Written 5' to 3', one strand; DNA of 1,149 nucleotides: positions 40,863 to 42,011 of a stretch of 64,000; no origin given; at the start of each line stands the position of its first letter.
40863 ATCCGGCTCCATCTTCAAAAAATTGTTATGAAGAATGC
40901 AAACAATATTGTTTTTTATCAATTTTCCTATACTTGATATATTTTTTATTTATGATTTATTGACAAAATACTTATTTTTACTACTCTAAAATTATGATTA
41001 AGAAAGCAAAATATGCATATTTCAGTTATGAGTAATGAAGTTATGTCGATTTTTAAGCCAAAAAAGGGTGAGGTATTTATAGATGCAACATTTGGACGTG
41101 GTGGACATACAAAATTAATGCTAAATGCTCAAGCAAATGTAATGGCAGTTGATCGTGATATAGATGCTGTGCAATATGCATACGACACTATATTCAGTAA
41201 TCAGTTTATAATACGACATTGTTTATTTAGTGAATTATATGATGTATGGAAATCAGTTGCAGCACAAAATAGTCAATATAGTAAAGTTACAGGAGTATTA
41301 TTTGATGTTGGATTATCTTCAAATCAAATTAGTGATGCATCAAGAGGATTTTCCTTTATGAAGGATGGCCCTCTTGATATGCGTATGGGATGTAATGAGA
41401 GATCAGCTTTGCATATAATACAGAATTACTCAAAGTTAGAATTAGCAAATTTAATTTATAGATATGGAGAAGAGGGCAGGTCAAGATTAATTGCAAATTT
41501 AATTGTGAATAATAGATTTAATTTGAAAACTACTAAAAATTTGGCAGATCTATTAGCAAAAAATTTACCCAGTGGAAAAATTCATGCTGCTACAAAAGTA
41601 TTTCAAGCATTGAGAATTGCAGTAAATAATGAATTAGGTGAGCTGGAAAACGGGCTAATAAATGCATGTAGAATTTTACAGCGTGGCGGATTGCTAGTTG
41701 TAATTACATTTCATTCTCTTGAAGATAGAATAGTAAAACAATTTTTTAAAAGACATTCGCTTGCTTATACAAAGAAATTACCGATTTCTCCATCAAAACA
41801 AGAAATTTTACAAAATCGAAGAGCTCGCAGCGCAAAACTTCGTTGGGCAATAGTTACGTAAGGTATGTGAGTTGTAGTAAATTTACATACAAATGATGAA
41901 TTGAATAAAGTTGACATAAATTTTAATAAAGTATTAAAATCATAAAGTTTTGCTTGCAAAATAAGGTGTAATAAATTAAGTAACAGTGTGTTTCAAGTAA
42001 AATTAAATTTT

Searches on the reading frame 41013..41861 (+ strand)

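Call 8: search_protein_families(library=ncbifam, proteins=[window:41013-41861:+], max_evalue=0.001)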
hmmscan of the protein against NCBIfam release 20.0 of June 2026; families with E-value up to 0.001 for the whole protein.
window:41013-41861:+ (282 aa): 1 family
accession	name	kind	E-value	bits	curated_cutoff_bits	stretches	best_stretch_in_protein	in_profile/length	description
TIGR00006.1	TIGR00006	equivalog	6.3e-75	252.5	154.3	1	2-279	7-307/310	16S rRNA (cytosine(1402)-N(4))-methyltransferase RsmH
